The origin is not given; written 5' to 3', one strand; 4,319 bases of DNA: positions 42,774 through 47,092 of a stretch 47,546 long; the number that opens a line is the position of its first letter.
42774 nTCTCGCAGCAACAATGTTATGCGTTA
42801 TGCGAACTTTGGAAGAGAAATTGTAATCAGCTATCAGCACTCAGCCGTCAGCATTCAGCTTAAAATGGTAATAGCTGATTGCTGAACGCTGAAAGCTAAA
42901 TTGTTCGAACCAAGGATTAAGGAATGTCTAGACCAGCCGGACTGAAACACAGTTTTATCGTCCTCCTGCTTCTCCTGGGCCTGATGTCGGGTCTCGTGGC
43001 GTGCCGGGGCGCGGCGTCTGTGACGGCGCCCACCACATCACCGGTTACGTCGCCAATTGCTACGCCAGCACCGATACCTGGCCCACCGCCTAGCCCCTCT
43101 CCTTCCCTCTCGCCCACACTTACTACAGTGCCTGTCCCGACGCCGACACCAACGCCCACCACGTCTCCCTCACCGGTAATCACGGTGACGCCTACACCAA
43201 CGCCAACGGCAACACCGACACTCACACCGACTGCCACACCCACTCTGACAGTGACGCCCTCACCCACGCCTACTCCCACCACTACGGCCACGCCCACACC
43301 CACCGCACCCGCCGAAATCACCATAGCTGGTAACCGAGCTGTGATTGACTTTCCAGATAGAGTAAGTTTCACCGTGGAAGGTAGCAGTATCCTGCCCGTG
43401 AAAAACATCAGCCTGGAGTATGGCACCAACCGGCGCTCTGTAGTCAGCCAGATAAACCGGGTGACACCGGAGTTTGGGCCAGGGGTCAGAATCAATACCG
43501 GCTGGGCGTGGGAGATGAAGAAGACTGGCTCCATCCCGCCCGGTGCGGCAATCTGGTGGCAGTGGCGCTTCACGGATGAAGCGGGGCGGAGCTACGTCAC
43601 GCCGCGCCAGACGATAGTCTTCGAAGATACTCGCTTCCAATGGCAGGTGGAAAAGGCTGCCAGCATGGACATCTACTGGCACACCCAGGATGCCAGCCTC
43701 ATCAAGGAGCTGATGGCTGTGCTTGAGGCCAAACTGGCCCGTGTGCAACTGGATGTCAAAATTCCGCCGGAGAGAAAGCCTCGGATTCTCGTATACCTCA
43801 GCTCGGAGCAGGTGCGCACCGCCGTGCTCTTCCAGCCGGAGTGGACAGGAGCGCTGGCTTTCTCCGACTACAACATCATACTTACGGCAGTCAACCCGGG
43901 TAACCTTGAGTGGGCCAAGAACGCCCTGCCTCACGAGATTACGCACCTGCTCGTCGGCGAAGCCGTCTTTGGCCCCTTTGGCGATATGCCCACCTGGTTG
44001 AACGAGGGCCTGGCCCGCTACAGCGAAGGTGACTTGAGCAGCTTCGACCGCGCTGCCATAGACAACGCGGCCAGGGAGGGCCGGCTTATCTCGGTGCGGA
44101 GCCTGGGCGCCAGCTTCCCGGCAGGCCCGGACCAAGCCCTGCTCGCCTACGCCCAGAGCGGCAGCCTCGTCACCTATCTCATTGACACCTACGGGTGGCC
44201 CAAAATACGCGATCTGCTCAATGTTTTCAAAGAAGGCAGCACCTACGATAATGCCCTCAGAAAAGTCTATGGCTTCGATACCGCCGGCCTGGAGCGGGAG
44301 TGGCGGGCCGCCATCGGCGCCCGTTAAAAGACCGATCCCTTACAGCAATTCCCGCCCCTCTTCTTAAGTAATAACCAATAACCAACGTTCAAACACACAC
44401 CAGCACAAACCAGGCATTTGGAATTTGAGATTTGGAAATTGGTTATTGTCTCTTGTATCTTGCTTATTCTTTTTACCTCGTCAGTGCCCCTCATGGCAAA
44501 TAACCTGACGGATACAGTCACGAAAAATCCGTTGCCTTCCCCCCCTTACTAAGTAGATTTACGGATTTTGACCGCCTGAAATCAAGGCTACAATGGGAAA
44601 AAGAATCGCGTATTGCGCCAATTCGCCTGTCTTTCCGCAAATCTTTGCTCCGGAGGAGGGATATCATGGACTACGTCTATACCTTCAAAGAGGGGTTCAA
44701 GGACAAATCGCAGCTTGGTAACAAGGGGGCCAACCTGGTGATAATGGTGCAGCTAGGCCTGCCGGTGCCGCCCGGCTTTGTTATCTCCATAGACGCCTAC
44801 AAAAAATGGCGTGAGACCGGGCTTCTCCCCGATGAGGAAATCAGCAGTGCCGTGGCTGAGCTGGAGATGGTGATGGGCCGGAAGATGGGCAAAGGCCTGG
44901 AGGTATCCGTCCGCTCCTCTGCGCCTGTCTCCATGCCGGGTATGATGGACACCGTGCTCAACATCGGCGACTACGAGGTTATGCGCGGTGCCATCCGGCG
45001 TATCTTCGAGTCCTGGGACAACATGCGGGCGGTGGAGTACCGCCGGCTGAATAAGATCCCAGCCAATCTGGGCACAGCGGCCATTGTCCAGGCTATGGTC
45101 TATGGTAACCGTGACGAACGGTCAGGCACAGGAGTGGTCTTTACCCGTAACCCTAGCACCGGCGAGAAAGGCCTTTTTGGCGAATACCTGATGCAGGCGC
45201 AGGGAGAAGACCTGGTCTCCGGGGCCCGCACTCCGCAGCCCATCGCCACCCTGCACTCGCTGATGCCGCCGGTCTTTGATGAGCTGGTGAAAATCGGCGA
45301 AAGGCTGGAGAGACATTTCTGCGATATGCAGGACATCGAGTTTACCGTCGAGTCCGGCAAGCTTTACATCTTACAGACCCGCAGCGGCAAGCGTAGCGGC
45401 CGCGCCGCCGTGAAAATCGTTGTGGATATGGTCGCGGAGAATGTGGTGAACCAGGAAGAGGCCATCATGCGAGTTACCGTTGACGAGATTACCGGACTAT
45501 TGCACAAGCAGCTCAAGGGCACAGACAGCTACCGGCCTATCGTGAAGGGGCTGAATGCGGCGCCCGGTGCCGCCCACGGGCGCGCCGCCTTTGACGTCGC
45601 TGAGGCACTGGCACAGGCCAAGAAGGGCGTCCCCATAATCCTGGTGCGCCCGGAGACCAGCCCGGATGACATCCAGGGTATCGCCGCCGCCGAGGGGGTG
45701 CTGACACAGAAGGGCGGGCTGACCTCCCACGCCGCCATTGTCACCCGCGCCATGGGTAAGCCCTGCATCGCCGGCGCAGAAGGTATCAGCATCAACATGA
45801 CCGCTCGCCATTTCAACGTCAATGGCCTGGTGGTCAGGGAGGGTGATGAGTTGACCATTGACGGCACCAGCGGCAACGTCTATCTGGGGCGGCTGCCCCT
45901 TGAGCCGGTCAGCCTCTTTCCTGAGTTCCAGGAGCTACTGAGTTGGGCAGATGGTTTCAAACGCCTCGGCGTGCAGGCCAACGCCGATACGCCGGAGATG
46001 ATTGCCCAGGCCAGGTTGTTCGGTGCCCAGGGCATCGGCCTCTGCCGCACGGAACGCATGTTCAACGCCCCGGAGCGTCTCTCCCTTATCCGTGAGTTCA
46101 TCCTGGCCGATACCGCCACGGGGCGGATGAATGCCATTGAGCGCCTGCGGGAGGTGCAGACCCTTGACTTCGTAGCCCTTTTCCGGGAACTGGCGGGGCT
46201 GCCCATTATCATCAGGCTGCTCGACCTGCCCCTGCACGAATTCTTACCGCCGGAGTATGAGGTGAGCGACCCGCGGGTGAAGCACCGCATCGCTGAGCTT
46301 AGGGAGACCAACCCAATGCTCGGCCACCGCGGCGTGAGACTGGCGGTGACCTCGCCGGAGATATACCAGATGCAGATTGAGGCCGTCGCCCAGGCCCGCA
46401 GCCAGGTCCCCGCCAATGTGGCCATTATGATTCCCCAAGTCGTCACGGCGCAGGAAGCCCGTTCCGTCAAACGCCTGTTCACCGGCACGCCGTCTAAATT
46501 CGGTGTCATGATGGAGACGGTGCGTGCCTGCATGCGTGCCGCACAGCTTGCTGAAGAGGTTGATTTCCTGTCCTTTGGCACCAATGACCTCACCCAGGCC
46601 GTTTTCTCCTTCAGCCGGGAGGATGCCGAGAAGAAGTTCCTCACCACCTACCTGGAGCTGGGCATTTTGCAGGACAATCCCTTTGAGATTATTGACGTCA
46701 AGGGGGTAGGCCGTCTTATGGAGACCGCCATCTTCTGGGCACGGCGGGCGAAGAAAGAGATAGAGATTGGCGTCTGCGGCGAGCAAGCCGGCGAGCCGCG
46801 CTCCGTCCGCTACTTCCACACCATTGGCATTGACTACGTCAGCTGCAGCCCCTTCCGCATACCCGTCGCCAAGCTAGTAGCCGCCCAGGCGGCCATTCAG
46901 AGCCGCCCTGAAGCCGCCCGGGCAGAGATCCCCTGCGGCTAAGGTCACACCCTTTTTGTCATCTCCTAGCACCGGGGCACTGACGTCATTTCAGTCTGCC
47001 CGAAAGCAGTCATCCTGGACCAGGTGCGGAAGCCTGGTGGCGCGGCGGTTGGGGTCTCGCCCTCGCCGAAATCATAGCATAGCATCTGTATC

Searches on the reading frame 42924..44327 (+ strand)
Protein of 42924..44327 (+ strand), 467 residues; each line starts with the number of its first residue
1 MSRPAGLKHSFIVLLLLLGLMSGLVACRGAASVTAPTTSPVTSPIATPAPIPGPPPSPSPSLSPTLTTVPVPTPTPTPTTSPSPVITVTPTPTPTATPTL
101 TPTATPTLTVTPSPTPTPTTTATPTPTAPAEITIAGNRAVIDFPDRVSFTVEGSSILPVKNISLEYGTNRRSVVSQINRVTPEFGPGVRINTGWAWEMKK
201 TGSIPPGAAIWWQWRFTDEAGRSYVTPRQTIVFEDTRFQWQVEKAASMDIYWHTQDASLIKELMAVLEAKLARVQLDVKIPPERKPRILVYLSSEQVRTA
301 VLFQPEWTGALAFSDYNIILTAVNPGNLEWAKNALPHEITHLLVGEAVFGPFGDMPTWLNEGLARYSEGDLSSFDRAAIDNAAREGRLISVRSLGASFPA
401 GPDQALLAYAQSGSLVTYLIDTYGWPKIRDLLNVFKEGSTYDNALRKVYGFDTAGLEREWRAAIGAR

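Call 35: search_protein_families(library=pfam, proteins=[window:42924-44327:+], max_evalue=0.0001)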
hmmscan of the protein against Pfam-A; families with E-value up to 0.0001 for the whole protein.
window:42924-44327:+ (467 aa): 1 family
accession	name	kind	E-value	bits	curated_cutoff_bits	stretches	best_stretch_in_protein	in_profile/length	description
PF13485.12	Peptidase_MA_2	-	1e-57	195.7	32.4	1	272-464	7-199/201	Peptidase MA superfamily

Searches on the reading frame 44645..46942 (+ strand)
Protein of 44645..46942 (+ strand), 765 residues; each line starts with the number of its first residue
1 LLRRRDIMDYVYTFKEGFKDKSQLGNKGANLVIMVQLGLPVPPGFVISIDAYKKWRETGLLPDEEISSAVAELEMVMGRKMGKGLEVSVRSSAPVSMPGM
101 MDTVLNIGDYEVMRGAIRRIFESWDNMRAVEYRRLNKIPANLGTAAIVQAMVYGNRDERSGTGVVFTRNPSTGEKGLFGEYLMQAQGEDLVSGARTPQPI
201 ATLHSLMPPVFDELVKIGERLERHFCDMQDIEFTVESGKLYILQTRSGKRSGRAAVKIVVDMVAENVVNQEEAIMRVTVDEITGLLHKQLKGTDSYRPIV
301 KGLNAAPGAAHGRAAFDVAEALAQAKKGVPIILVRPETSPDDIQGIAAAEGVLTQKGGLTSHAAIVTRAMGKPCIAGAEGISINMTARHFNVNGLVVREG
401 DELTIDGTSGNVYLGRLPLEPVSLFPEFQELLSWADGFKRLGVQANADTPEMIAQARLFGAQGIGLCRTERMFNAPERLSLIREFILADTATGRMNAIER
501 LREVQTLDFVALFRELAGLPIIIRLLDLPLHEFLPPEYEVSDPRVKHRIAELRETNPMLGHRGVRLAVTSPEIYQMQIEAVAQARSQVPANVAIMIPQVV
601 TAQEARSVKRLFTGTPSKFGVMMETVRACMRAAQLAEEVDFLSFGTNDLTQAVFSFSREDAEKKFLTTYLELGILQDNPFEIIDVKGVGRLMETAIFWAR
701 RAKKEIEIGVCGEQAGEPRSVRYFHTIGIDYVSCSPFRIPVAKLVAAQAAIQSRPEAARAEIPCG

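Call 35: search_protein_families(library=pfam, proteins=[window:44645-46942:+], max_evalue=0.0001)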
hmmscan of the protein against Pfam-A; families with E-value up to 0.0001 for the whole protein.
window:44645-46942:+ (765 aa): 3 families
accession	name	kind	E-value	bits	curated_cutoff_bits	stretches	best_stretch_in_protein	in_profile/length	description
PF02896.24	PEP-utilizers_C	-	1.1e-66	225.4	22.8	1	428-749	7-291/293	PEP-utilising enzyme, PEP-binding domain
PF01326.24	PPDK_N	-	1.3e-47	163.1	27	3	64-201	79-221/328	Pyruvate phosphate dikinase, AMP/ATP-binding domain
PF00391.29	PEP-utilizers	-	1.8e-22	79.2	23.1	1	331-410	5-72/72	PEP-utilising enzyme, mobile domain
